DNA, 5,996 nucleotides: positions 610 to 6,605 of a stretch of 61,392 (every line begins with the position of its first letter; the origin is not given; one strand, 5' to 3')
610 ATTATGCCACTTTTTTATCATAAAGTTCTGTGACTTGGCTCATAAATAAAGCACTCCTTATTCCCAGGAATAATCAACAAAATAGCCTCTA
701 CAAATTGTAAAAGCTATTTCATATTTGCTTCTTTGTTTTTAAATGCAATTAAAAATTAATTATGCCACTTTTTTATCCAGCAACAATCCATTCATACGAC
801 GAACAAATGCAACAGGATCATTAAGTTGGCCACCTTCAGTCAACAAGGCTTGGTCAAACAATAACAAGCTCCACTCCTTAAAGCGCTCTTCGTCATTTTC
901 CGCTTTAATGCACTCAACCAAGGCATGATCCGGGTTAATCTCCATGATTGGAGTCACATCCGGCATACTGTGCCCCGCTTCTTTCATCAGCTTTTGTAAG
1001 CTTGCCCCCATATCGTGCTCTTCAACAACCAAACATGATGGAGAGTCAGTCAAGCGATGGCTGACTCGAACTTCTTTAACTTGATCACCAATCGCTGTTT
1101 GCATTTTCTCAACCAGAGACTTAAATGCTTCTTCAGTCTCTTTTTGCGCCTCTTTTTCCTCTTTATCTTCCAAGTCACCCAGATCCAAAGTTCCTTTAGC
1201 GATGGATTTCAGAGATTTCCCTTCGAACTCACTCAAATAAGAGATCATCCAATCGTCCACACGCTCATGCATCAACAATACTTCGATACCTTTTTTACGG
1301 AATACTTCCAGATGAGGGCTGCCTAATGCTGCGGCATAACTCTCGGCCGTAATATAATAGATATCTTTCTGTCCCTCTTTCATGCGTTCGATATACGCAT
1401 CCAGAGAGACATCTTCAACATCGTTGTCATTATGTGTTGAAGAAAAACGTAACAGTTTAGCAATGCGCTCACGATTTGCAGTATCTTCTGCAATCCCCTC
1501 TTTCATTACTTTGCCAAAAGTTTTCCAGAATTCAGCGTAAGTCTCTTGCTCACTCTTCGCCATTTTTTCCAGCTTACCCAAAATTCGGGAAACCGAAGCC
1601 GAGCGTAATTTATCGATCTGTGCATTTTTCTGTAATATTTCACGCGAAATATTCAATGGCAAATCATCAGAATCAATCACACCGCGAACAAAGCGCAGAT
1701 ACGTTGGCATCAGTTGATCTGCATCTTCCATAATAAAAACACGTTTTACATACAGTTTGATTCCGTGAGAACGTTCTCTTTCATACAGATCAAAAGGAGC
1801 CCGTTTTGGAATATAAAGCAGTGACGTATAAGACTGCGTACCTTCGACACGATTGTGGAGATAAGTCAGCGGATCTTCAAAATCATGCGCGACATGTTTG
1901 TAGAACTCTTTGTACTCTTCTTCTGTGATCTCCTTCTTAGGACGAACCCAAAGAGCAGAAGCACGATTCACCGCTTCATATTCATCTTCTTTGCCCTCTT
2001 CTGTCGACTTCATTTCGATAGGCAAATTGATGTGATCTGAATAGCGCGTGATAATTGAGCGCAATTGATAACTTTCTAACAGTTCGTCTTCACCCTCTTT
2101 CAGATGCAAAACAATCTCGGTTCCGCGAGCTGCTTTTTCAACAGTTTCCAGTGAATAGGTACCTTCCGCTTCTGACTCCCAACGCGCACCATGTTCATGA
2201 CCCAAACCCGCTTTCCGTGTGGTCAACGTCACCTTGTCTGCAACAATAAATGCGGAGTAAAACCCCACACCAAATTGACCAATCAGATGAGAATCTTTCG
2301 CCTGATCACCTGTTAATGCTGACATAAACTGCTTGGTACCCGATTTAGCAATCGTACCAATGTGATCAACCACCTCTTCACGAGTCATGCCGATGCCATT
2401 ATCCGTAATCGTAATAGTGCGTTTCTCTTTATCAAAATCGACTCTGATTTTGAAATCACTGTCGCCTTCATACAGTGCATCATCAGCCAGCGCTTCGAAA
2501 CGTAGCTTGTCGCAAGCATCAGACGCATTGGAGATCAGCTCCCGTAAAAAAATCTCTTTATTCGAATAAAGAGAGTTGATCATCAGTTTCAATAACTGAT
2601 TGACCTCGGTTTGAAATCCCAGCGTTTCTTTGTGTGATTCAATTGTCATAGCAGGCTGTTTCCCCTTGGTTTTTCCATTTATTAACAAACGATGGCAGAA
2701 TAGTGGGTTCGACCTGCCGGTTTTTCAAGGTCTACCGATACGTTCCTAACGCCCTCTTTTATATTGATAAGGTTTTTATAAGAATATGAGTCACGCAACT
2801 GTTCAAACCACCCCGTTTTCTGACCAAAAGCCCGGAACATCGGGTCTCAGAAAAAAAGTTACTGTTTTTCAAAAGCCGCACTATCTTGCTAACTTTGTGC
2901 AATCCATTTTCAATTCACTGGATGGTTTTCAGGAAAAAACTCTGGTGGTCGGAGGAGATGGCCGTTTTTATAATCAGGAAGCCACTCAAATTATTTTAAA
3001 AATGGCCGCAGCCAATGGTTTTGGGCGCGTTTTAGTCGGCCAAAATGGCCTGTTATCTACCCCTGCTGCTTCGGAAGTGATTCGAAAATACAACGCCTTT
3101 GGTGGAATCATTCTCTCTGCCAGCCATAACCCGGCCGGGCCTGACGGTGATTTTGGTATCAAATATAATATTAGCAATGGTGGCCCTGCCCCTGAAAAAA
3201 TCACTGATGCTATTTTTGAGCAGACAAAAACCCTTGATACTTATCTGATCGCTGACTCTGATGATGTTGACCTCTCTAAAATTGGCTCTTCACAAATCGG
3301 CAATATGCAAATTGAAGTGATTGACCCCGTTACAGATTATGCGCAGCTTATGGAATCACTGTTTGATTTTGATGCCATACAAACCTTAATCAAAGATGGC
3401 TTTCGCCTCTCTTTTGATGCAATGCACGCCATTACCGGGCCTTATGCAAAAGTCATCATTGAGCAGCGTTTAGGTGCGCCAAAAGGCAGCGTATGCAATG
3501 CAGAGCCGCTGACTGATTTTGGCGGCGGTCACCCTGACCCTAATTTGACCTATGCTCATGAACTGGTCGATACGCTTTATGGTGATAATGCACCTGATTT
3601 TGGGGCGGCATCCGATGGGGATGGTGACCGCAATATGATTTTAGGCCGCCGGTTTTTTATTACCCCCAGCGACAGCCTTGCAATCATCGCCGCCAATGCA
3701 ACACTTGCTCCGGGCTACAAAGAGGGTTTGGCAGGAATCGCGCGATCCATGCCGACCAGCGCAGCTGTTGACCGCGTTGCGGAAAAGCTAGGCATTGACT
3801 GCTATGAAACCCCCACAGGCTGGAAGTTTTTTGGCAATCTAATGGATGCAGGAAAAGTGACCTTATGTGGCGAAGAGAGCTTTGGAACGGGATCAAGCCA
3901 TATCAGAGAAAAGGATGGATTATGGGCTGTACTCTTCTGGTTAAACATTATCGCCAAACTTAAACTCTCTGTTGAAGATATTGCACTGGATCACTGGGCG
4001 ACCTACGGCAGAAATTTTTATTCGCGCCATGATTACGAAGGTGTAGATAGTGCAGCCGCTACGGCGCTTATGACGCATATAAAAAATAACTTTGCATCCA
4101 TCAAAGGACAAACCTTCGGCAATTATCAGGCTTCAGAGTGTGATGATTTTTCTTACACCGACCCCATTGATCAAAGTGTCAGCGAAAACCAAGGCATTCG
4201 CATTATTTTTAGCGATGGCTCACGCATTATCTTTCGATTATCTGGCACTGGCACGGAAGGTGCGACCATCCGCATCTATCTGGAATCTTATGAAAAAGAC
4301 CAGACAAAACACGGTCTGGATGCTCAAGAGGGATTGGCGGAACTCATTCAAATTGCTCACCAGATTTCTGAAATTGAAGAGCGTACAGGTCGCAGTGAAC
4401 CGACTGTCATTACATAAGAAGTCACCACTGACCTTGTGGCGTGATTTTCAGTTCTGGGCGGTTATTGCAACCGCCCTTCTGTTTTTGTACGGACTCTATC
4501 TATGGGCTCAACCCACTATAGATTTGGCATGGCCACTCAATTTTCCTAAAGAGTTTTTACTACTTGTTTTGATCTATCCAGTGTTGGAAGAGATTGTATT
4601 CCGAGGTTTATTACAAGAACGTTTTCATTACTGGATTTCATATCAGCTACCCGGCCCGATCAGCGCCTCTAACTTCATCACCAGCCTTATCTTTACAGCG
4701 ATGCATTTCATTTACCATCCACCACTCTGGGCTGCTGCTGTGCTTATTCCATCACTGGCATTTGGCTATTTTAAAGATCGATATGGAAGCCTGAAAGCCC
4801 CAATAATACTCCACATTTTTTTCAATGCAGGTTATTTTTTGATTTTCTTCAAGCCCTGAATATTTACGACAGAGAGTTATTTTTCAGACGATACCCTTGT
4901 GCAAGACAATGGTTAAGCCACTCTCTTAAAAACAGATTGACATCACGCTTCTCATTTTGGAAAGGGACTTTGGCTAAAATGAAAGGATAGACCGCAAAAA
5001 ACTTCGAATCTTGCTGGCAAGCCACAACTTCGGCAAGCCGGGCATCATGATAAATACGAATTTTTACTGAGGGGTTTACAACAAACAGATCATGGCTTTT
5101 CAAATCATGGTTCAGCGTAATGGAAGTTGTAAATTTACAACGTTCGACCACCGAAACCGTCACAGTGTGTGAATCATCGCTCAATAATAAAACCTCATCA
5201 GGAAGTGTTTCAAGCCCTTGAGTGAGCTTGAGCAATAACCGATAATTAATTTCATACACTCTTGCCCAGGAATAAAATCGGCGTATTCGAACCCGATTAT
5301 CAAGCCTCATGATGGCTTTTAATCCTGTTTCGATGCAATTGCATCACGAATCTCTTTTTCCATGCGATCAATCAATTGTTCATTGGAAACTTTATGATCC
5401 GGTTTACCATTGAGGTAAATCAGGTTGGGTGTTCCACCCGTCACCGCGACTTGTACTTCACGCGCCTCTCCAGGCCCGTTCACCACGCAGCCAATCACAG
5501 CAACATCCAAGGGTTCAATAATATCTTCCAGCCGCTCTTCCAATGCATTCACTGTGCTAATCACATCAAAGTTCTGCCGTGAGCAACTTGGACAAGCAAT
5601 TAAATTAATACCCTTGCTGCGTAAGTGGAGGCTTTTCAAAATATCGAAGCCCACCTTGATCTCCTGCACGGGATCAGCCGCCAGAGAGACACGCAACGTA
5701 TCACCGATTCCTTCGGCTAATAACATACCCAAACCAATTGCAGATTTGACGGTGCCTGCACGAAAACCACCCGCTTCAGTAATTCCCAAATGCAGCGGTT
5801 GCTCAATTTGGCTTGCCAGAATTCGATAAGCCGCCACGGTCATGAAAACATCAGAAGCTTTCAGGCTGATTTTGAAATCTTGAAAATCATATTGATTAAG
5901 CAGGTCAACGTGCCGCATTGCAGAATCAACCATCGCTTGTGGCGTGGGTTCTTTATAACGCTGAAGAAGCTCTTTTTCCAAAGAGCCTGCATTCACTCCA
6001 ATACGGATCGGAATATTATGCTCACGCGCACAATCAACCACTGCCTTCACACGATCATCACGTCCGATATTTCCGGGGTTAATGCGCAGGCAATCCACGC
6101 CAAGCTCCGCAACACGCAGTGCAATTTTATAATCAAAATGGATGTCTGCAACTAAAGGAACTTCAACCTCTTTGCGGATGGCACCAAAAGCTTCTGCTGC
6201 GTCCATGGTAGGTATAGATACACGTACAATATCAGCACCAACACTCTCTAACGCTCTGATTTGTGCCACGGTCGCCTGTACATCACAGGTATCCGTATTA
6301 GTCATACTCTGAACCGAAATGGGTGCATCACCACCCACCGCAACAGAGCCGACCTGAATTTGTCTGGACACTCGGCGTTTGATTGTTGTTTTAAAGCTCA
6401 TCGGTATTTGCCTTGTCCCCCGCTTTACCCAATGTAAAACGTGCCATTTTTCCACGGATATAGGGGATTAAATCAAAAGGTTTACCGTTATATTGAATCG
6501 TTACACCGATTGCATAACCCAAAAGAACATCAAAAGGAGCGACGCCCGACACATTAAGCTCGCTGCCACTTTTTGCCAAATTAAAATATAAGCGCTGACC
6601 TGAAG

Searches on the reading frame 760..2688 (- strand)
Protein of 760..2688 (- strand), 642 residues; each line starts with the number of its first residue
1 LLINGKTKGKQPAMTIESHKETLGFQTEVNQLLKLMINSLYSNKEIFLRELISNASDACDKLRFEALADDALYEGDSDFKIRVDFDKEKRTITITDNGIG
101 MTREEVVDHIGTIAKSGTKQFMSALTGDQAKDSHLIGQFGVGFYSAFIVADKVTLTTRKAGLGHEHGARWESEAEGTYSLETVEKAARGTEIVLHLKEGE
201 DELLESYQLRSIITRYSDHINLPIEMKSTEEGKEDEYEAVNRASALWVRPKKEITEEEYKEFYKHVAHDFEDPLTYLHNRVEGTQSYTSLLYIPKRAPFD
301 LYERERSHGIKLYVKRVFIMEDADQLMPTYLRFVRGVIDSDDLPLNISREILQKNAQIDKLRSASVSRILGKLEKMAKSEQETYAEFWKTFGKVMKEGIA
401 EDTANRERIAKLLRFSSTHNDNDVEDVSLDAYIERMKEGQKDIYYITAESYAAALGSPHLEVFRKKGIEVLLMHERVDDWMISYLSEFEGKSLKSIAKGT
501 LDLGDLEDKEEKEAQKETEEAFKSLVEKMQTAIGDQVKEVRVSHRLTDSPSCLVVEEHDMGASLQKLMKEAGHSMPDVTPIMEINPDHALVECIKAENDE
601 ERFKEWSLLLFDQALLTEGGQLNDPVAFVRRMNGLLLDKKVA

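Call 62: search_protein_families(library=pfam, proteins=[window:760-2688:-], max_evalue=0.00001)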
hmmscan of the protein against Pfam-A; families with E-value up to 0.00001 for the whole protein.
window:760-2688:- (642 aa): 3 families
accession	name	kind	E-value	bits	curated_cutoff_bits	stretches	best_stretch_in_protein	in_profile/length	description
PF00183.23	HSP90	-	6.4e-133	444.9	24.4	1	232-636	74-486/518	Hsp90 protein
PF13589.12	HATPase_c_3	-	6.3e-11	42.9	25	1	47-170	6-105/137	Histidine kinase-, DNA gyrase B-, and HSP90-like ATPase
PF02518.31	HATPase_c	-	2e-07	31.9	26.4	1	45-198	3-109/111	Histidine kinase-, DNA gyrase B-, and HSP90-like ATPase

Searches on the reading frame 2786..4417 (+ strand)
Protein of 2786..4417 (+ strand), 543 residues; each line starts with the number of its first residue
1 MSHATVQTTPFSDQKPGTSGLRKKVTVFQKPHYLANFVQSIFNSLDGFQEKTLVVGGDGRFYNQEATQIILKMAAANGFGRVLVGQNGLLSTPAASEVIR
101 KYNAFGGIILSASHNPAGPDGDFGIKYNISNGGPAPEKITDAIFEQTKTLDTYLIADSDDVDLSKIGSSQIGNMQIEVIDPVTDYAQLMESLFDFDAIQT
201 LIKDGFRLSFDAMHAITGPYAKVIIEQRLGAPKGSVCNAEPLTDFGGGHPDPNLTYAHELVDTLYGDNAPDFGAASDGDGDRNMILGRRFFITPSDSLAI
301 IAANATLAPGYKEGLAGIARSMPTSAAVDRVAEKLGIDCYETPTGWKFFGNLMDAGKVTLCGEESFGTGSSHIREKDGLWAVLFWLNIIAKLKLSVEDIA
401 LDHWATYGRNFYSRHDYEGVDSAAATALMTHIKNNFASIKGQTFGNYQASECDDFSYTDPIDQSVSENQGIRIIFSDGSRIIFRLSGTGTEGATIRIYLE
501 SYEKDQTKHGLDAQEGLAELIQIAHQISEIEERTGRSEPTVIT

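Call 62: search_protein_families(library=pfam, proteins=[window:2786-4417:+], max_evalue=0.00001)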
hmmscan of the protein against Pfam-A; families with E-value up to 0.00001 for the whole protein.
window:2786-4417:+ (543 aa): 4 families
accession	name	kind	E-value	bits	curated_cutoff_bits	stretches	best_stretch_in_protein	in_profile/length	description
PF24947.1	PGM1_C_vert_fung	-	3.6e-50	170.3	27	1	409-540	1-138/138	Phosphoglucomutase-1, C-terminal domain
PF02878.22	PGM_PMM_I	-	2.2e-33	115.3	22.5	1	14-152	2-136/138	Phosphoglucomutase/phosphomannomutase, alpha/beta/alpha domain I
PF02880.22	PGM_PMM_III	-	3.3e-26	92.1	20.7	1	295-407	2-115/115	Phosphoglucomutase/phosphomannomutase, alpha/beta/alpha domain III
PF02879.22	PGM_PMM_II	-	1e-11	45.7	29.3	1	185-286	3-99/103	Phosphoglucomutase/phosphomannomutase, alpha/beta/alpha domain II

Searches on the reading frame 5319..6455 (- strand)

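Call 62: search_protein_families(library=pfam, proteins=[window:5319-6455:-], max_evalue=0.00001)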
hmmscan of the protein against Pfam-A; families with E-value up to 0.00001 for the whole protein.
window:5319-6455:- (378 aa): 1 family
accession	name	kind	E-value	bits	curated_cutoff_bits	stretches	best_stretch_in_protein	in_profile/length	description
PF04551.19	GcpE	-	4.9e-147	489.9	32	1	31-370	2-342/343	GcpE protein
